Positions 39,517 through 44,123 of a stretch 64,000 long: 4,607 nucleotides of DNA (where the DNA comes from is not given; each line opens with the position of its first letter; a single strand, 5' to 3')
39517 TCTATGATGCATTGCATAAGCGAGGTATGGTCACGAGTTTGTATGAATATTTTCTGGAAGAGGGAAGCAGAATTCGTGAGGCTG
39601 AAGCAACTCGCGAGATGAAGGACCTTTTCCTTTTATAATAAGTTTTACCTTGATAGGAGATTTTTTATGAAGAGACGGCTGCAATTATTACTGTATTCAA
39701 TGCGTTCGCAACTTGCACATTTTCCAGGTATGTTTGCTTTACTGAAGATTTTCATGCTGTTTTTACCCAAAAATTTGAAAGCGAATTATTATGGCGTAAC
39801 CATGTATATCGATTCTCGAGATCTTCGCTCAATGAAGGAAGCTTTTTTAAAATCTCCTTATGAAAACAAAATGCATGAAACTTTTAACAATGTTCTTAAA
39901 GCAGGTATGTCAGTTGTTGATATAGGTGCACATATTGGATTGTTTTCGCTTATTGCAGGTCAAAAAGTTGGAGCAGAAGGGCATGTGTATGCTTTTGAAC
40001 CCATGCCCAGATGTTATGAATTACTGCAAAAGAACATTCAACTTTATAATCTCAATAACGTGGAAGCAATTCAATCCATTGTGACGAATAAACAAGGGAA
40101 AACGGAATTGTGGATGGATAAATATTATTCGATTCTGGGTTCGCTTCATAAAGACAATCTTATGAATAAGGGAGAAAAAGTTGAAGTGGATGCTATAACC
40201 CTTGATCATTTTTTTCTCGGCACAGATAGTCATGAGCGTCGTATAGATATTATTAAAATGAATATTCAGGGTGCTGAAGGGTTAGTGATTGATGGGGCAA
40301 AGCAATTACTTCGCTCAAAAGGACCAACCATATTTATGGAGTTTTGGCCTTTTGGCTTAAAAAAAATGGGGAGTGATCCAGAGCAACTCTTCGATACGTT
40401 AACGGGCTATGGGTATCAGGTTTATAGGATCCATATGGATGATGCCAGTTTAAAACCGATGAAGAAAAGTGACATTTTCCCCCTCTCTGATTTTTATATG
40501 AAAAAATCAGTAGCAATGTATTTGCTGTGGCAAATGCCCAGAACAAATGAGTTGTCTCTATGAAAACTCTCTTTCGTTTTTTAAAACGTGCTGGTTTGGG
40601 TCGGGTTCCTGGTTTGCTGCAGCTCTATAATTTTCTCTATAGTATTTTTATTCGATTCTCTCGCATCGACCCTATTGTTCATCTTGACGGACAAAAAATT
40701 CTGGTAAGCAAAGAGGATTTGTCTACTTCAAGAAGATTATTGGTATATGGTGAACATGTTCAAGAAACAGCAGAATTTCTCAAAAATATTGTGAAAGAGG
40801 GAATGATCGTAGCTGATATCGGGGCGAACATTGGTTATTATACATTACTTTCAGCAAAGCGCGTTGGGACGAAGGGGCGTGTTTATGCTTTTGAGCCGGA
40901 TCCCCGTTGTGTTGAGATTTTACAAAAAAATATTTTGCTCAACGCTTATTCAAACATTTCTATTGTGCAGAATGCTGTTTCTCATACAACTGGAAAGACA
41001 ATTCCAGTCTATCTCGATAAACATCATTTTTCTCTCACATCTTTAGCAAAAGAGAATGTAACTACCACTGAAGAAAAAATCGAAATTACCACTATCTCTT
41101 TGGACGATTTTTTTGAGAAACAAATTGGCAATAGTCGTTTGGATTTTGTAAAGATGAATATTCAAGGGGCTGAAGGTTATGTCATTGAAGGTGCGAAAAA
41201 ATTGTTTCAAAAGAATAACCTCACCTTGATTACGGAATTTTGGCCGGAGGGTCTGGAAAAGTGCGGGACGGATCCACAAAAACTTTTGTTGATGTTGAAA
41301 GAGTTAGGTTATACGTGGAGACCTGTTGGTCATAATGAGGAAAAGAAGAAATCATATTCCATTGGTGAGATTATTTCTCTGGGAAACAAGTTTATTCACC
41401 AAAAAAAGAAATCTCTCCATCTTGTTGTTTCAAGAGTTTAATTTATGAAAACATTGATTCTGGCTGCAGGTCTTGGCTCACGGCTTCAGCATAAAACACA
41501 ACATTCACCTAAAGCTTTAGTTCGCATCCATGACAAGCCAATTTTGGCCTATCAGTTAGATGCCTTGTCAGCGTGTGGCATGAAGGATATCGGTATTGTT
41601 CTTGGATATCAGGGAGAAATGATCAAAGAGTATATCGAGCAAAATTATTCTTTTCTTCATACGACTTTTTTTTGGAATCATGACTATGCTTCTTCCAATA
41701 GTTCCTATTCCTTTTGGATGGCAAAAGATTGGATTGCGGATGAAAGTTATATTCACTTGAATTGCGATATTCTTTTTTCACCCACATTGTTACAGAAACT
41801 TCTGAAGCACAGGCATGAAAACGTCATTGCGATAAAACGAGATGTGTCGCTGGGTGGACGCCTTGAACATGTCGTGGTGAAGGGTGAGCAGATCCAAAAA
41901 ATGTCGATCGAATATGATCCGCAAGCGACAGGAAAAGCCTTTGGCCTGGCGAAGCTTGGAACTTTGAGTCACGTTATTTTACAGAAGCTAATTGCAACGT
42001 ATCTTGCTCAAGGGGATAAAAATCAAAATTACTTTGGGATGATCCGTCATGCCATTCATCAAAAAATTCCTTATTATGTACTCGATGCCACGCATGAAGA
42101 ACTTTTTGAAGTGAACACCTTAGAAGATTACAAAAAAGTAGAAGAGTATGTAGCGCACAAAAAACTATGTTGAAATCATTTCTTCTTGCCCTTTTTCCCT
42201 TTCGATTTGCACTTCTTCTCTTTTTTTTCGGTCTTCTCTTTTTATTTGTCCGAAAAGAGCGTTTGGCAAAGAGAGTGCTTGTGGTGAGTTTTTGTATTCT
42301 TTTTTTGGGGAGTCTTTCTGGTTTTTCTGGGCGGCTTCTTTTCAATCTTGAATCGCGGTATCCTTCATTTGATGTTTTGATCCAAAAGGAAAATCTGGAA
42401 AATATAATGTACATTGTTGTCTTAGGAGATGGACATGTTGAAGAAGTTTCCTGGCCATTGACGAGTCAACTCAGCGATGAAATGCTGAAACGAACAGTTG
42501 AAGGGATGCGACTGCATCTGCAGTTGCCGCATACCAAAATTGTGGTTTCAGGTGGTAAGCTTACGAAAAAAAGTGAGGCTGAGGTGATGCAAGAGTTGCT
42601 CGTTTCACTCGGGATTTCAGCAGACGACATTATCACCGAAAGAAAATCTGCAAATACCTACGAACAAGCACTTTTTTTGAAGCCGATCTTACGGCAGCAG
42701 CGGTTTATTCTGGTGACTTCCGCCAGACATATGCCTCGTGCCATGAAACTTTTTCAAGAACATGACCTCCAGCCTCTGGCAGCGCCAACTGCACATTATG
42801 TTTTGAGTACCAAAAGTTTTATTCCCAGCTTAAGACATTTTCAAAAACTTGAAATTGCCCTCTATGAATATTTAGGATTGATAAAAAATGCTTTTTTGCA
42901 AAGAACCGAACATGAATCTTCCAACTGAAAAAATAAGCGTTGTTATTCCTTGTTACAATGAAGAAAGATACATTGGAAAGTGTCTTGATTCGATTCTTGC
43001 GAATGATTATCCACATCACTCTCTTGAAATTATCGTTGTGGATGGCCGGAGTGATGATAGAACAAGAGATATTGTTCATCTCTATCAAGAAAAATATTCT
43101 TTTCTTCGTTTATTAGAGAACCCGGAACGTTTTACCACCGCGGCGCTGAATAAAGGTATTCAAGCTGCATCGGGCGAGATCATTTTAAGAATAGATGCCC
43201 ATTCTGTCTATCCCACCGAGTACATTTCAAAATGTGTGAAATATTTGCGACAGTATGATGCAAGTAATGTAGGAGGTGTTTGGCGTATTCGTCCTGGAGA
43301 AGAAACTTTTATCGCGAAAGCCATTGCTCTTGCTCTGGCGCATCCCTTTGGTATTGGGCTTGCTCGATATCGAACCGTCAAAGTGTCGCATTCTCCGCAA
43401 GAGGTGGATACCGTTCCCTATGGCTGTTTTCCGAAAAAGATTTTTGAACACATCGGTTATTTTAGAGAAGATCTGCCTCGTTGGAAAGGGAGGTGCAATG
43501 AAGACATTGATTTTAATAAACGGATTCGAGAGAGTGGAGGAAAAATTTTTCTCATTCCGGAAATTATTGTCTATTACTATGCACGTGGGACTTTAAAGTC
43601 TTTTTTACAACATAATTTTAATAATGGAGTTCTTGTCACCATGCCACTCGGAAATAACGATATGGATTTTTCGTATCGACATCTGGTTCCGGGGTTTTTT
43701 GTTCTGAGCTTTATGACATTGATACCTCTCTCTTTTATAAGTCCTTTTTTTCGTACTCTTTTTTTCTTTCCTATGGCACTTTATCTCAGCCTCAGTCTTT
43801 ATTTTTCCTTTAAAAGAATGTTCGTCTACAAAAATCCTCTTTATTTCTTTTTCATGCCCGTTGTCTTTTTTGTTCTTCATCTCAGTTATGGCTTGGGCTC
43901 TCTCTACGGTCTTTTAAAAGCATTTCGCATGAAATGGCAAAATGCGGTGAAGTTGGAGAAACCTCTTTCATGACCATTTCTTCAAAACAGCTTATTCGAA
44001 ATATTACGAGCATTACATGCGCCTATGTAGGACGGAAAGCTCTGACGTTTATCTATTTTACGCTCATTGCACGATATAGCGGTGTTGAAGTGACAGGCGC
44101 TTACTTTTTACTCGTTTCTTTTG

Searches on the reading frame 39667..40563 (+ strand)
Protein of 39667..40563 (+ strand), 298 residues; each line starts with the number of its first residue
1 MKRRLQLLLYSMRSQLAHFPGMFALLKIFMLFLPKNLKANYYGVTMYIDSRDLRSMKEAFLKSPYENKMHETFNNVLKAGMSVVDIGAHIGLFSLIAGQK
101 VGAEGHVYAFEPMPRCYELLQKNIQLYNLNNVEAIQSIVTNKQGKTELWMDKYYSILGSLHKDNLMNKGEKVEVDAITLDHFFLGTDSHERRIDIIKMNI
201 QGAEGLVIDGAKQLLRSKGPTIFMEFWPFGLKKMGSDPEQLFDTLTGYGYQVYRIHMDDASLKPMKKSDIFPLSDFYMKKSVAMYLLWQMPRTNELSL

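Call 35: search_protein_families(library=pfam, proteins=[window:39667-40563:+], max_evalue=0.001)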
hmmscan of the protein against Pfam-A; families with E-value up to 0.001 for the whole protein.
window:39667-40563:+ (298 aa): 4 families
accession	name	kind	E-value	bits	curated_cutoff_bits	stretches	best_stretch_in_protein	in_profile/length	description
PF05050.19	Methyltransf_21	-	1.8e-20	74.2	22.7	1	85-252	1-173/173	Methyltransferase FkbM domain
PF02475.24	TRM5-TYW2_MTfase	-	5.2e-07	30.2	28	1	67-137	24-94/164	TRM5/TYW2 methyltransferase domain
PF01728.25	FtsJ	-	0.00023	21.6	24.1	1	68-133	11-79/181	FtsJ-like methyltransferase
PF05575.17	V_cholerae_RfbT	-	0.00059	19.7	27.9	1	66-204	66-203/286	Vibrio cholerae RfbT protein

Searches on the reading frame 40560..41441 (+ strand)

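Call 35: search_protein_families(library=pfam, proteins=[window:40560-41441:+], max_evalue=0.001)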
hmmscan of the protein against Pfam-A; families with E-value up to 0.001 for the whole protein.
window:40560-41441:+ (293 aa): 3 families
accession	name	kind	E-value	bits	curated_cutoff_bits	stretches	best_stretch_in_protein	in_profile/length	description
PF05050.19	Methyltransf_21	-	2.3e-23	83.6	22.7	1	86-251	1-171/173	Methyltransferase FkbM domain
PF02475.24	TRM5-TYW2_MTfase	-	1.4e-08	35.3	28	1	65-134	21-89/164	TRM5/TYW2 methyltransferase domain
PF01135.25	PCMT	-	0.0001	22.6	20.3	1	70-136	65-129/210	Protein-L-isoaspartate(D-aspartate) O-methyltransferase (PCMT)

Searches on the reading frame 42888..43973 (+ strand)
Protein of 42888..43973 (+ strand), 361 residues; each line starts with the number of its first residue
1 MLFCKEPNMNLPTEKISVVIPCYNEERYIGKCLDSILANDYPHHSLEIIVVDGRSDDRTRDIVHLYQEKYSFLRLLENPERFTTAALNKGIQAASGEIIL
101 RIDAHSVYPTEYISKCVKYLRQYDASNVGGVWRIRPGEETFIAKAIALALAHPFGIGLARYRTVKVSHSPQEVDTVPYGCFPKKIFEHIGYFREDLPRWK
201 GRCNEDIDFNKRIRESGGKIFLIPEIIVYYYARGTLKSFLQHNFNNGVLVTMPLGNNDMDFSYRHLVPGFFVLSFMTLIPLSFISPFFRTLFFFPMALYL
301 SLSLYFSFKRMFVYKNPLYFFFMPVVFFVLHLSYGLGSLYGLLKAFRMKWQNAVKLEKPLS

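Call 35: search_protein_families(library=pfam, proteins=[window:42888-43973:+], max_evalue=0.001)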
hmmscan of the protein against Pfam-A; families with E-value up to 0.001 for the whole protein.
window:42888-43973:+ (361 aa): 3 families
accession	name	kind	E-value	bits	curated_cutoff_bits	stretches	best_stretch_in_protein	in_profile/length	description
PF00535.33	Glycos_transf_2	-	2.9e-32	112.4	23.3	1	17-154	1-137/168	Glycosyl transferase family 2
PF13641.12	Glyco_tranf_2_3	-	1.4e-18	68.2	27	1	16-241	3-222/230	Glycosyltransferase like family 2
PF10111.15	Glyco_tranf_2_2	-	4.4e-05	23.5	27.3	1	17-118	1-104/276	Glycosyltransferase like family 2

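Call 81: search_solved_structures(query=window:42888-43973:+, max_evalue=0.00001)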
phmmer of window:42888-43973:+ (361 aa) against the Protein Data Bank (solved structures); distinct sequences matched with E-value up to 0.00001: 22.
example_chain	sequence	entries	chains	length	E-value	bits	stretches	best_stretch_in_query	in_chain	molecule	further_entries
6p61_A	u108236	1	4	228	1.8e-16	63.5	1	15-144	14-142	Glycosyltransferase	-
6yv7_A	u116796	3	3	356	3.9e-14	55.9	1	14-125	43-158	Glycosyl transferase, family 2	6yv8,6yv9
6yv7_B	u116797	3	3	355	3.9e-14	55.9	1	14-125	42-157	Glycosyl transferase, family 2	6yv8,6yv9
9omj_A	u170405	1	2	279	1.2e-11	47.7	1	13-118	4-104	Glycosyltransferase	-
9omm_A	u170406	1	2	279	1.3e-11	47.5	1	15-118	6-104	Glycosyltransferase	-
9omh_A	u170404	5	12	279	1.3e-11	47.5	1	15-118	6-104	Glycosyltransferase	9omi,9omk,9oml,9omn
5tze_C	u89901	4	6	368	9.8e-11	44.7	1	15-121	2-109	Glycosyl transferase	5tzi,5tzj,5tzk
5tz8_A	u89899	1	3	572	2e-10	43.7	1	15-121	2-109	Glycosyl transferase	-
5hea_A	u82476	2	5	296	2.8e-10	43.2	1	14-114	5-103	Putative glycosyltransferase (GalT1)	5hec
5mlz_A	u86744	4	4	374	6.8e-10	41.9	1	8-129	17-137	Dolichol monophosphate mannose synthase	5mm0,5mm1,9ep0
3bcv_A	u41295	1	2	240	3.2e-09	39.7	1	14-112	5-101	Putative glycosyltransferase protein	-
8vh7_A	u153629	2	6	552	7.2e-09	38.5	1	12-121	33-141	Heparosan synthase B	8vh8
8viw_A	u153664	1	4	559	7.5e-09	38.5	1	12-121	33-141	Heparosan synthase B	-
2z87_A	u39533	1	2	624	2.7e-08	36.7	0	15-121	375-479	Chondroitin synthase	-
2z86_A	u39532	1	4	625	2.7e-08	36.6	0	15-121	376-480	Chondroitin synthase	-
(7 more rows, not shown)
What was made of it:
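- On Polyprenyl-phosphate GT2 (DPM1/GtrB/ArnC/PpgS-like): The control GT2 at 42888-43973 ranks these 10th or lower (call 81).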
